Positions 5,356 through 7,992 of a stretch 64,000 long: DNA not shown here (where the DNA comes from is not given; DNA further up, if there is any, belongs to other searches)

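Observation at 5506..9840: An MshEN-like (possible c-di-GMP-binding) N-domain fused to HEAT repeats sits next to a divergently encoded FHA-like TM-VWA membrane protein and an RDD protein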

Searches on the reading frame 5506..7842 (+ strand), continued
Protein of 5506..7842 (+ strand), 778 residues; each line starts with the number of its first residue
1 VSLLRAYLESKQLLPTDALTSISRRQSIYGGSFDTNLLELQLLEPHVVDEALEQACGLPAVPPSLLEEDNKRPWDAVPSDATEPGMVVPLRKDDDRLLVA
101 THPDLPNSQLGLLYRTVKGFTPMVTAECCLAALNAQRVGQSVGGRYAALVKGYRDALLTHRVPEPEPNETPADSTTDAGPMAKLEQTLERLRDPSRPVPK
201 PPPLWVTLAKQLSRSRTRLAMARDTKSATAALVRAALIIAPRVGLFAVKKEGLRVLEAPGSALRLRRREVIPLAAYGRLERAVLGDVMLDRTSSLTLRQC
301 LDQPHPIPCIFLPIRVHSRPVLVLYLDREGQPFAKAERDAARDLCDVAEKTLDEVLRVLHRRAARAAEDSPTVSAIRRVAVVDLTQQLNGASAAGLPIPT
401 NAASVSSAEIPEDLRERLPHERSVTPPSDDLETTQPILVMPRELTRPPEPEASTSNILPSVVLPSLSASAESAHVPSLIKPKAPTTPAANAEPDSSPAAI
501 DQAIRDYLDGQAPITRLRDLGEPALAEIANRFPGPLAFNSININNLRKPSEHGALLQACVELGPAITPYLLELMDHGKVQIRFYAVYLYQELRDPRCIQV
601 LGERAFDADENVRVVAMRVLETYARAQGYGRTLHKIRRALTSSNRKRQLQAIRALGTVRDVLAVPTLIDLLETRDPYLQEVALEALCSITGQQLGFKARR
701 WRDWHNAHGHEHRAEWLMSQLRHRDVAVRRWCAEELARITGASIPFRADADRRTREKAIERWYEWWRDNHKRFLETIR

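Call 61: search_protein_representatives(alignment_id=A1)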
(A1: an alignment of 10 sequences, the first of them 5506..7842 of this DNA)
Query: 10 sequences, 874 profile positions. Proteins with E-value up to 0.001 (for the whole library): 57734; up to 1e-10: 17288; up to 1e-30: 2372. The best 150 are listed.
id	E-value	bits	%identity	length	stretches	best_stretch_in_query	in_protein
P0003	0.0e+00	1077.3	-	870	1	1-873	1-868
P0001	4.0e-274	929.0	-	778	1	1-873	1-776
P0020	3.7e-242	823.2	-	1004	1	1-871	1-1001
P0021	1.9e-232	791.1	-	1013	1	1-871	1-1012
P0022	1.2e-227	775.2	-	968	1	1-873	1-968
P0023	5.8e-227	772.9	-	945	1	1-871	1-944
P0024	3.5e-226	770.4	-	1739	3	383-871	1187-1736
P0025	2.4e-222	757.7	-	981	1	1-871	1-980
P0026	2.8e-219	747.5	-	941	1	16-872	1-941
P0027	6.3e-218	743.1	-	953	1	1-871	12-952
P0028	5.5e-217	739.9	-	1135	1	1-872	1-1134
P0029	2.3e-213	727.9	-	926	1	1-872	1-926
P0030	1.8e-211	721.7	-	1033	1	1-872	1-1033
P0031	5.8e-211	720.0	-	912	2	1-506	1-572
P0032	1.8e-209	715.1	-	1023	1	1-871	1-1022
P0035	2.6e-203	694.7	-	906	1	1-872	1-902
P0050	5.6e-186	637.3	-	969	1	1-868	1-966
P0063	5.9e-180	617.4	-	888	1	1-873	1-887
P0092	3.3e-167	575.2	-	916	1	1-870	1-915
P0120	4.7e-155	535.0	-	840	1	1-873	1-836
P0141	3.6e-146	505.6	-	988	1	1-872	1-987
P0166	3.6e-141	489.1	-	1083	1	1-872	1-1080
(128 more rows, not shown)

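Call 63: list_cluster_members(proteins=[P0020, P0022, P0028, P0035, P0050, P0063, P0092, P0120, P0141, P0166])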
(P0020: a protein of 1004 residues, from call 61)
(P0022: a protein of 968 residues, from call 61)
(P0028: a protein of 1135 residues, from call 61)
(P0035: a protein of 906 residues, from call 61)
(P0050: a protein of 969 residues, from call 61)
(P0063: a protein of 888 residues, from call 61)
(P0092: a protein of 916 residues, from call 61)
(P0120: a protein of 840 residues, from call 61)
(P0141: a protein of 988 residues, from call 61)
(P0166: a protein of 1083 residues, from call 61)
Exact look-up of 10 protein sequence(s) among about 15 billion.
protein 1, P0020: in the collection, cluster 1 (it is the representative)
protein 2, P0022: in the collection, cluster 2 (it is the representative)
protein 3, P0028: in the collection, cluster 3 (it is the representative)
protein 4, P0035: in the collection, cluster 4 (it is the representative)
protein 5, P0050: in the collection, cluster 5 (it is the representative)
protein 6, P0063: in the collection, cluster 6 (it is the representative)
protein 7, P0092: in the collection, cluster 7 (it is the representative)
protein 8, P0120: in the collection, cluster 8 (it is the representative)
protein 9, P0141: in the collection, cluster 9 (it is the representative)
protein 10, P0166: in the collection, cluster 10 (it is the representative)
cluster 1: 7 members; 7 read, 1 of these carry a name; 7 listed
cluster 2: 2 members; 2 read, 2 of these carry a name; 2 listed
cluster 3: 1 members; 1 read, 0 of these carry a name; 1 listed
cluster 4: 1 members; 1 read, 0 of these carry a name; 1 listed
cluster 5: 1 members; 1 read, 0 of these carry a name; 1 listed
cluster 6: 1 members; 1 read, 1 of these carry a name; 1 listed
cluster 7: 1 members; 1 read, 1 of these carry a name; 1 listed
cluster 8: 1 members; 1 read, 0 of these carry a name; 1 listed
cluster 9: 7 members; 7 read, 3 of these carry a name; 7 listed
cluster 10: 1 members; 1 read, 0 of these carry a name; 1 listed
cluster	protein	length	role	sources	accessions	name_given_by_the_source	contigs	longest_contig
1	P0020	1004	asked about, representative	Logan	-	-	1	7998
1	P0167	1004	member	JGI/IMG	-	hypothetical protein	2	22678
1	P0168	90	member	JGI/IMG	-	-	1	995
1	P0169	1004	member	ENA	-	-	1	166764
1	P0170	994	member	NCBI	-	-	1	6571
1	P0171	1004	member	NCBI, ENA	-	-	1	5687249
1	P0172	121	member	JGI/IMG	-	-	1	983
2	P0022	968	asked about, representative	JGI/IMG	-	hypothetical protein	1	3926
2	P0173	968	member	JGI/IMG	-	hypothetical protein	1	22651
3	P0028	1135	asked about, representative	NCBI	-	-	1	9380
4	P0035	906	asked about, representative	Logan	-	-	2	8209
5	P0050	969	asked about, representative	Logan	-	-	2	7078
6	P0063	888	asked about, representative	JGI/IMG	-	hypothetical protein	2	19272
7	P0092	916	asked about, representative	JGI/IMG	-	hypothetical protein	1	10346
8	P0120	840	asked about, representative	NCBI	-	-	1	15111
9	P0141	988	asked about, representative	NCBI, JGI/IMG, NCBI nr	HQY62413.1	MAG TPA: hypothetical protein PK141_13525 [Polyangiaceae bacterium] | hypothetical protein [Polyangiaceae bacterium]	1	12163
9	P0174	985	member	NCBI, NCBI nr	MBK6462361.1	MAG: hypothetical protein IPF92_15290 [Myxococcales bacterium] | hypothetical protein [Myxococcales bacterium]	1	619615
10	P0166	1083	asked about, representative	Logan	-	-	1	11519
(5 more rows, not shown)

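Call 66: search_protein_families(library=pfam, alignment_id=A8, max_evalue=0.001)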
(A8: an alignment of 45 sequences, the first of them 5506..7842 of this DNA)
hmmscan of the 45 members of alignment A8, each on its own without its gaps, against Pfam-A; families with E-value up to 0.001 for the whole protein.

A. member 1, window:5506-7842:+ (778 aa): 2 families
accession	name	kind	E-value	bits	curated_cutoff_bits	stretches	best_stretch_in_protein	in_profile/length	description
PF13646.12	HEAT_2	-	1.8e-11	44.6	27.7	1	599-686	2-87/88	HEAT repeats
PF00514.29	Arm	-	5.1e-05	23.6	20.6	0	663-690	13-40/41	Armadillo/beta-catenin-like repeat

B. families by the number of members that match (of 45 scanned): 8 families
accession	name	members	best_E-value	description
PF13646.12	HEAT_2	44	1.1e-17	HEAT repeats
PF05157.20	MshEN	40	5.9e-15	MshEN domain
PF02985.28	HEAT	25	7.4e-12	HEAT repeat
PF03130.22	HEAT_PBS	9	1.1e-06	PBS lyase HEAT-like repeat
PF00514.29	Arm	7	4.1e-06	Armadillo/beta-catenin-like repeat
PF13513.12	HEAT_EZ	3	3.1e-06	HEAT-like repeat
PF01590.32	GAF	1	0.00021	GAF domain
PF13185.12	GAF_2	1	0.00047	GAF domain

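Call 67: find_homologous_proteins(query=A8, max_evalue=1e-20)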
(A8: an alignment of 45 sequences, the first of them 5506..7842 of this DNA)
Query A8 (45 sequences) (778 aa, profile of the alignment): 20 proteins with E <= 1e-20 among 8000 candidates.
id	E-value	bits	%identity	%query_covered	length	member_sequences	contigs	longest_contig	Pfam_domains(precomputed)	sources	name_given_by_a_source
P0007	1.7e-285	968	30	35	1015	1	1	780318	PF05157.21,PF13646.13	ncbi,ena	-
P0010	7.8e-283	959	31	33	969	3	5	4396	PF05157.21,PF13646.13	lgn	-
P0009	9.6e-283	959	28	33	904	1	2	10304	PF05157.21,PF02985.29,PF13646.13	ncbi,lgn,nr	ncbi:MAG TPA: HEAT repeat domain-containing protein [Polyangiaceae bacterium]|nr:HEAT repeat domain-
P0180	3.7e-204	699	28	13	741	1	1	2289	PF05157.21,PF13646.13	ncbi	ncbi:MAG TPA: HEAT repeat domain-containing protein, partial [Polyangiaceae bacterium]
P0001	2.1e-163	564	100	100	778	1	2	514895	PF13646.13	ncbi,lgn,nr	ncbi:MAG: HEAT repeat domain-containing protein [Myxococcales bacterium]|nr:HEAT repeat domain-conta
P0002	2.1e-146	508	44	65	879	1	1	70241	PF02985.29,PF03130.23,PF13646.13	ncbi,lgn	-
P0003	1.5e-144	502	41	63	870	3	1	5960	PF02985.29,PF13646.13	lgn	-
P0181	2.7e-128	448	53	35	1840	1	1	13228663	PF02985.29,PF13646.13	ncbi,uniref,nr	ncbi:hypothetical protein [Nannocystis punicea]|uniref:Type II secretion system protein GspE N-termi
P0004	2.0e-100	356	56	33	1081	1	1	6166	-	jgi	jgi:HEAT repeat protein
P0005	7.2e-96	341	47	33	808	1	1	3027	PF02985.29,PF13646.13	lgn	-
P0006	6.3e-45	172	48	20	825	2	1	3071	PF11165.14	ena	-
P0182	3.2e-32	130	27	22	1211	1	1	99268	PF12717.14,PF00514.30,PF02985.29,PF03130.23,PF13513.13,PF13646.13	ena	-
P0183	1.6e-29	121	30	11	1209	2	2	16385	PF21581.4,PF12717.14,PF00514.30,PF02985.29,PF11838.15,PF03130.23,PF20168.5,PF13513.13,PF13646.13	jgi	jgi:HEAT repeat protein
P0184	2.0e-27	114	25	18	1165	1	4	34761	PF12717.14,PF00514.30,PF02985.29,PF11838.15,PF03130.23,PF13513.13,PF01602.27,PF13646.13,PF23227.2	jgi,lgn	jgi:HEAT repeat protein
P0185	3.8e-27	113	30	10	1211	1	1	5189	PF21581.4,PF12717.14,PF00514.30,PF02985.29,PF11838.15,PF03130.23,PF20168.5,PF13513.13,PF13646.13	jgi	jgi:HEAT repeat protein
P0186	3.9e-27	113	27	16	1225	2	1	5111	PF21581.4,PF12717.14,PF00514.30,PF02985.29,PF11838.15,PF03130.23,PF20168.5,PF13513.13,PF01602.27,PF13646.13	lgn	-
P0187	3.4e-26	110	38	8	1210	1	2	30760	PF12717.14,PF00514.30,PF25786.1,PF02985.29,PF03130.23,PF13513.13,PF01602.27,PF13646.13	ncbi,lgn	-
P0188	5.7e-24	103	27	12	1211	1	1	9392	PF12717.14,PF02985.29,PF03130.23,PF13513.13,PF13646.13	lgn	-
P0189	2.6e-23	101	29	16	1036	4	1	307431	PF12717.14,PF00514.30,PF12755.14,PF02985.29,PF24492.2,PF01602.27,PF21581.4,PF03130.23,PF20168.5,PF13513.13,PF13646.13,PF23227.2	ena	-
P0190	3.1e-22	97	27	19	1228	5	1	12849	PF12717.14,PF00514.30,PF02985.29,PF03130.23,PF13513.13,PF14663.12,PF13646.13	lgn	-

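Call 68: find_encoding_contigs(protein=P0171, flank=6000, max_places=1)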
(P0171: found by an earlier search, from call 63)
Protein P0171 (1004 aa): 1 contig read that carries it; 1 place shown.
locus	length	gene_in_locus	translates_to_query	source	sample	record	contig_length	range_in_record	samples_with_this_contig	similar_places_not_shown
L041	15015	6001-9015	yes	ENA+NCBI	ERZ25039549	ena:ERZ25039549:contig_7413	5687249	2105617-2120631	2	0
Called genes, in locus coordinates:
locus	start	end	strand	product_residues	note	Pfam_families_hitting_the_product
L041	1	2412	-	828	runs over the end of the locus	-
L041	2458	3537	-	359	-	-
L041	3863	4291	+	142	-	PF03167:UDG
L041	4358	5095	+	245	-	PF06904:Extensin-like_C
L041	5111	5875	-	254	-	PF00378:ECH_1, PF16113:ECH_2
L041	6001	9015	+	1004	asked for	PF05157:MshEN, PF13646:HEAT_2 (weak), PF02985:HEAT (faint), PF13646:HEAT_2 (weak)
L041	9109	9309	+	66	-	-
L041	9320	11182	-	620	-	PF13240:Zn_Ribbon_1 (weak), PF00069:Pkinase, PF07714:PK_Tyr_Ser-Thr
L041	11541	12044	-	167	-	-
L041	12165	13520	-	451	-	PF00072:Response_reg, PF00158:Sigma54_activat, PF14532:Sigma54_activ_2, PF07728:AAA_5 (weak), PF25601:AAA_lid_14, PF02954:HTH_8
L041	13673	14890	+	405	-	PF07075:NamZ_N, PF20732:NamZ_C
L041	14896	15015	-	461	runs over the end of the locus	PF05195:AMP_N, PF00557:Peptidase_M24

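Call 69: find_encoding_contigs(protein=P0174, flank=6000, max_places=1)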
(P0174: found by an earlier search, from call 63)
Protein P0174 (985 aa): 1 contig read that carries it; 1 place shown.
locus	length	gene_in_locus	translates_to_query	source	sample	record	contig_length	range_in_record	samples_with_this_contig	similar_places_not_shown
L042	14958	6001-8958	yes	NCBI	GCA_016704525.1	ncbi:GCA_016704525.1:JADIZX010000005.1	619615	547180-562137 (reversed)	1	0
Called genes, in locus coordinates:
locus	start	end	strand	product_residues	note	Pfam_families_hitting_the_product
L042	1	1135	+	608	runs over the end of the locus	PF19363:DUF5939, PF00211:Guanylate_cyc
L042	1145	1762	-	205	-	-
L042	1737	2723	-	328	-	PF00490:ALAD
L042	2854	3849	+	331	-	-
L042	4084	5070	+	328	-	-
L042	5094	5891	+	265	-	PF02602:HEM4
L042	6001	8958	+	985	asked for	PF05157:MshEN (weak), PF13646:HEAT_2 (faint)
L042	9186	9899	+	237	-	-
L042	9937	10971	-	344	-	-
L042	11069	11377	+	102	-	PF03891:DUF333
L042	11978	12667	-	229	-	-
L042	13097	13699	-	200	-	-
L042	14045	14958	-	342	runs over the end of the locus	PF03445:DUF294 (faint)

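Call 70: search_protein_families(library=pfam, proteins=[L003:11330-11986:+, L042:9186-9899:+, L041:9109-9309:+, L004:9581-10108:-], max_evalue=1)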
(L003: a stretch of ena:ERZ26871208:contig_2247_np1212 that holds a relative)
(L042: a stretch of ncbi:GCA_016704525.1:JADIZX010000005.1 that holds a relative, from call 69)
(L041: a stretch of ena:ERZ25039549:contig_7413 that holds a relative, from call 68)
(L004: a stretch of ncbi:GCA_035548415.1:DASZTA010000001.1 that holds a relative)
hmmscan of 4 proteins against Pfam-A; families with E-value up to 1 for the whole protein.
L003:11330-11986:+ (218 aa): 2 families
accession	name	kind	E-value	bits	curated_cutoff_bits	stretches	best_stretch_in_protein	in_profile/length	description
PF10604.15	Polyketide_cyc2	-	0.00064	20.5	27.4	1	62-177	6-111/142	Polyketide cyclase / dehydrase and lipid transport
PF03364.25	Polyketide_cyc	-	0.0035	18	23.4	1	66-189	1-116/126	Polyketide cyclase / dehydrase and lipid transport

L042:9186-9899:+ (237 aa): 0 families

L041:9109-9309:+ (66 aa): 0 families

L004:9581-10108:- (175 aa): 5 families
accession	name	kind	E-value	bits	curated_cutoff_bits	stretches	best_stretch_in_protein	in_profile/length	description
PF07559.19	FlgE_D2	-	0.016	16.1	22.7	1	89-158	65-124/142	Flagellar basal body protein FlaE D2 domain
PF04557.20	tRNA_synt_1c_R2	-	0.041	15.1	25.1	1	13-94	9-88/94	Glutaminyl-tRNA synthetase, non-specific RNA binding region part 2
PF03544.19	TonB_C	-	0.05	14.5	24.6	1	88-137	6-54/79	Gram-negative bacterial TonB protein C-terminal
PF16871.11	DUF5077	-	0.078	13.5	24.6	1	54-130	13-87/122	Domain of unknown function (DUF5077)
PF03548.22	LolA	-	0.1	12.8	23.6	1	95-127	114-146/165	Outer membrane lipoprotein carrier protein LolA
